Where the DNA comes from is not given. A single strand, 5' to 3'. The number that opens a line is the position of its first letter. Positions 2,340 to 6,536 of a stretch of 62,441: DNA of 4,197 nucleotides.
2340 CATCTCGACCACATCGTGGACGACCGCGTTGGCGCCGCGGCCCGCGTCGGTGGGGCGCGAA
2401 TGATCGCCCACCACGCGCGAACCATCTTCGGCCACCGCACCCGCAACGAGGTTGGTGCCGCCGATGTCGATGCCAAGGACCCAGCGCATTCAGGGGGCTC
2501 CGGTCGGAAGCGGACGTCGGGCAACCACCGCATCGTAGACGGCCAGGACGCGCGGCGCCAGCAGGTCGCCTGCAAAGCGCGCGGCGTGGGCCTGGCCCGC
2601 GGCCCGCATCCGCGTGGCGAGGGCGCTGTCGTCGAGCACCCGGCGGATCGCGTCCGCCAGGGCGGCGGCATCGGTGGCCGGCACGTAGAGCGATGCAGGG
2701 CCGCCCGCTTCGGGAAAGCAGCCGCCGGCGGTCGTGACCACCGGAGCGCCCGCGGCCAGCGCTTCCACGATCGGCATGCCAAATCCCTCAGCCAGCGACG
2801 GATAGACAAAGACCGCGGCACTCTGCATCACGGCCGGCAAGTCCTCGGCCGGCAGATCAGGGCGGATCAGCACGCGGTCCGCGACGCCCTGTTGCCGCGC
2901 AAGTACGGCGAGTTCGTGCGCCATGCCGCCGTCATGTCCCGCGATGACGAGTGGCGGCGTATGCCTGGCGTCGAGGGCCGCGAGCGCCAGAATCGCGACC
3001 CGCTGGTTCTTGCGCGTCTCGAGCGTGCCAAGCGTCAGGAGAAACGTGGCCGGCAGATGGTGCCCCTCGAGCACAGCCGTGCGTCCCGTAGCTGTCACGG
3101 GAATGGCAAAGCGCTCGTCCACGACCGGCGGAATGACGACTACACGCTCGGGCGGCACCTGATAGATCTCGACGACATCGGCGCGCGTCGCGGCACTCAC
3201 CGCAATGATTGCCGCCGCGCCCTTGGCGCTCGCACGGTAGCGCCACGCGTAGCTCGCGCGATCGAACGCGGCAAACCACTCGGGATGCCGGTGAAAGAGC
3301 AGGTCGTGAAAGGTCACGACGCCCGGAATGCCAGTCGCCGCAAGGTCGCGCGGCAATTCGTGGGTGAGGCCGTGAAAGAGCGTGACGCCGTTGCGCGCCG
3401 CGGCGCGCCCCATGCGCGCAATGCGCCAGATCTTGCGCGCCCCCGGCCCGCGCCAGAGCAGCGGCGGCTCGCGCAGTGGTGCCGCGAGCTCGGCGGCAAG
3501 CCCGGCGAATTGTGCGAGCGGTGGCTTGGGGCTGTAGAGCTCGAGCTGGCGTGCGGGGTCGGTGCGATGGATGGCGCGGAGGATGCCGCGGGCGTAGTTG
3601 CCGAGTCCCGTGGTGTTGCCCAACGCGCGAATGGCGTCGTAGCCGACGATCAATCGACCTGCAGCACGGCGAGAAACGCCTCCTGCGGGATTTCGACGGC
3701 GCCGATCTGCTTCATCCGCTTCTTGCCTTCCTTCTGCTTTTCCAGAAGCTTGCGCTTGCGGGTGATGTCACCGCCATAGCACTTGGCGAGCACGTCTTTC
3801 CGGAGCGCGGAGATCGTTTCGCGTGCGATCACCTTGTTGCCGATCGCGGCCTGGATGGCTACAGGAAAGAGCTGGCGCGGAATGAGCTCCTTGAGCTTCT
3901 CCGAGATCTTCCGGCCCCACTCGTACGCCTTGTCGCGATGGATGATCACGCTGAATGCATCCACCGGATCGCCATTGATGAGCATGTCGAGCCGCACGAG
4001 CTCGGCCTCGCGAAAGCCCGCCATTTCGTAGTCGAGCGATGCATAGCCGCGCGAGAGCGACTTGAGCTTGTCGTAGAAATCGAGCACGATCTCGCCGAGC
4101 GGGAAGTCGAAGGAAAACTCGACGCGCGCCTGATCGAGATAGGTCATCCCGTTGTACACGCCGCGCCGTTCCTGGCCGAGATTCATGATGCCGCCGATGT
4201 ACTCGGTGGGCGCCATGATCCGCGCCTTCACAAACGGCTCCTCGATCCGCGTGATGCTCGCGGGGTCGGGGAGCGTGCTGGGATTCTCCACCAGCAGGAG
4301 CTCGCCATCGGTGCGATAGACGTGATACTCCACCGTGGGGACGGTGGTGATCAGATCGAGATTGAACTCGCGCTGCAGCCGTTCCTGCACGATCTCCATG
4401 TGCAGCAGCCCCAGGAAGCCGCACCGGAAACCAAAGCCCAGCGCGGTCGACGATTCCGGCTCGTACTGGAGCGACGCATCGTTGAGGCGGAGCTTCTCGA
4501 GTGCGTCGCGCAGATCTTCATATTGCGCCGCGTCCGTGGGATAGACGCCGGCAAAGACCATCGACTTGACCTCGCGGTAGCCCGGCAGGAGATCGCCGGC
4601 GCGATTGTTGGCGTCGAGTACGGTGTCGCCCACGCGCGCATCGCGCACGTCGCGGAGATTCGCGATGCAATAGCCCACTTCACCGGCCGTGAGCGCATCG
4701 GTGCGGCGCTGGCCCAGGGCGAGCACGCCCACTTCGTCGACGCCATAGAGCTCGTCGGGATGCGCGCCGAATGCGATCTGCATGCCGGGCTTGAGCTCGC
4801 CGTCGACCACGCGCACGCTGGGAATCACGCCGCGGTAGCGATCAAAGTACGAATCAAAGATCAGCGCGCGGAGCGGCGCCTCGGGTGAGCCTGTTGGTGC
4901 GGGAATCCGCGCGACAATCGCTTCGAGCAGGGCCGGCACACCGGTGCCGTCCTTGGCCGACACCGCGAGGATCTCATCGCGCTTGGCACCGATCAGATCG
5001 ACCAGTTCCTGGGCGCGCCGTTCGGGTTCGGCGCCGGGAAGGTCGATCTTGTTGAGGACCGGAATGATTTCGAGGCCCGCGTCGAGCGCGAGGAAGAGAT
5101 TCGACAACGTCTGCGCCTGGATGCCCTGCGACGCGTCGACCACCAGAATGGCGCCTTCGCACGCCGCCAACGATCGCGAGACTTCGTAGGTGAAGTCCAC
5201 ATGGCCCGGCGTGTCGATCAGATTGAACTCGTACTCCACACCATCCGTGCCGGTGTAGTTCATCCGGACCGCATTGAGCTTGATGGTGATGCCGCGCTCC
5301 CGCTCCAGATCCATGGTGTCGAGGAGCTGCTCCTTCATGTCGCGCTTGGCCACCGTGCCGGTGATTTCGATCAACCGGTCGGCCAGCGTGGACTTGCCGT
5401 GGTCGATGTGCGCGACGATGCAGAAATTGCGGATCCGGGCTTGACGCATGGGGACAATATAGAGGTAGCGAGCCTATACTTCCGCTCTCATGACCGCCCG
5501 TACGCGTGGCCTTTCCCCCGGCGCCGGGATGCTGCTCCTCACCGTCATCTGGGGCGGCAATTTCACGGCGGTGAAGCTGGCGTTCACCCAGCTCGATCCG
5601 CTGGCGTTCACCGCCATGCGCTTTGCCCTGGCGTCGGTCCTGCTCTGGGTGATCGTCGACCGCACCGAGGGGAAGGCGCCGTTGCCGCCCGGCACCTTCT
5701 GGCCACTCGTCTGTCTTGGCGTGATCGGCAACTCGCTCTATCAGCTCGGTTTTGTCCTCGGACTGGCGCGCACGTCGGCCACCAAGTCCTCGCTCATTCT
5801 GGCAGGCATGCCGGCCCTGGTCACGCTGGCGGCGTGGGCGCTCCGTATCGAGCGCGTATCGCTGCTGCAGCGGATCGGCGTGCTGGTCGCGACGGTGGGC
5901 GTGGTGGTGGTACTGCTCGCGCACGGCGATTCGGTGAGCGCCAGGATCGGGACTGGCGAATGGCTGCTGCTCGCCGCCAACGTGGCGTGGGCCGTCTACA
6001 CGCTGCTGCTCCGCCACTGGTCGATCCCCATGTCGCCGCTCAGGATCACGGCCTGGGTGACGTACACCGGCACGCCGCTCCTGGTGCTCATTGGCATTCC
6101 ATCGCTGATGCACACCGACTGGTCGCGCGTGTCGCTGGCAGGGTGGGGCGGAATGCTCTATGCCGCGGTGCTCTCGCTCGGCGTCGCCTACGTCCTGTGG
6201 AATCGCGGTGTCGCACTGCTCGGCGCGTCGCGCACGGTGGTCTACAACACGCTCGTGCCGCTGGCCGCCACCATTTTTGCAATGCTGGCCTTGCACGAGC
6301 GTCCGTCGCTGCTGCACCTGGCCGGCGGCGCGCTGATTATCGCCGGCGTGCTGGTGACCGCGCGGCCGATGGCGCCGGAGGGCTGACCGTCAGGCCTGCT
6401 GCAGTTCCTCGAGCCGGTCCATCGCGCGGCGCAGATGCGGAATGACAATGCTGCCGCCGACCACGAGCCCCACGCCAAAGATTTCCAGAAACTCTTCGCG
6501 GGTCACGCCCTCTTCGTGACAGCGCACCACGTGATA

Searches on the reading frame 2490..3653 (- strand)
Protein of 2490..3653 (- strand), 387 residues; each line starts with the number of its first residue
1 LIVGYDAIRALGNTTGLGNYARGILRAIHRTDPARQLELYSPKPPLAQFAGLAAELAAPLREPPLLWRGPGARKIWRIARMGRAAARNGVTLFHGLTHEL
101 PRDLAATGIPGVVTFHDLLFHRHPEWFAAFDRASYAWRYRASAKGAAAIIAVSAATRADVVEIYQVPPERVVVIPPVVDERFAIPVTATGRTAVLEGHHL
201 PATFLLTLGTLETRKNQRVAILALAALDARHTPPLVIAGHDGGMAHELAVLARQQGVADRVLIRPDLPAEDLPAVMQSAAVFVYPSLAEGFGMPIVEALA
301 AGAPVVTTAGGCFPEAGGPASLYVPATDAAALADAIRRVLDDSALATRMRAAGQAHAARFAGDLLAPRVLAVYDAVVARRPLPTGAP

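Call 69: search_protein_families(library=pfam, proteins=[window:2490-3653:-], max_evalue=0.00001)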
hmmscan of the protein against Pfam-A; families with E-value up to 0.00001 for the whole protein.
window:2490-3653:- (387 aa): 5 families
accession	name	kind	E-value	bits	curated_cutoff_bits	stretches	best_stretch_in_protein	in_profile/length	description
PF00534.26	Glycos_transf_1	-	5.9e-30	104.5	26.4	1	203-354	16-170/172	Glycosyl transferases group 1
PF13692.12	Glyco_trans_1_4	-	1.6e-25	90.5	27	1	205-342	4-142/142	Glycosyl transferases group 1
PF13439.12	Glyco_transf_4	-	1.8e-16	61.1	28.5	1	36-180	21-168/170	Glycosyltransferase Family 4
PF13524.12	Glyco_trans_1_2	-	2.4e-08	34.5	25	1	255-357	27-129/144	Glycosyl transferase-like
PF20706.3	GT4-conflict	-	3.1e-08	33.5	26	1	170-309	173-312/385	Family 4 Glycosyltransferase in conflict systems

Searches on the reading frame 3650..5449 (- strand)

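Call 69: search_protein_families(library=pfam, proteins=[window:3650-5449:-], max_evalue=0.00001)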
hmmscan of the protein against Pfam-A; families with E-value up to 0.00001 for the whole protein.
window:3650-5449:- (599 aa): 4 families
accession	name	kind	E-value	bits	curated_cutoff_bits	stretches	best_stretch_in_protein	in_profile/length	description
PF00009.33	GTP_EFTU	-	3.8e-56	190.1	26.5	1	5-183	2-187/188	Elongation factor Tu GTP binding domain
PF06421.17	LepA_C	-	4.3e-52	175.2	29.7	1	491-597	1-107/107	GTP-binding protein LepA C-terminus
PF00679.30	EFG_C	-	6.2e-19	68.3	27.9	1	402-487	2-86/89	Elongation factor G C-terminus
PF03144.31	GTP_EFTU_D2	-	3.1e-08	34.4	30.3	1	207-277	1-72/73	Elongation factor Tu domain 2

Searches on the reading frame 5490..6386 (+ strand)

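Call 69: search_protein_families(library=pfam, proteins=[window:5490-6386:+], max_evalue=0.00001)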
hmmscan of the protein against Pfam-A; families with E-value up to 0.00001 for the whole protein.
window:5490-6386:+ (298 aa): 1 family
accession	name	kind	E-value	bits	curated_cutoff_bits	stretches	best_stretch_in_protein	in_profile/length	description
PF00892.27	EamA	-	2.6e-43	148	28.2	2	155-290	2-133/135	EamA-like transporter family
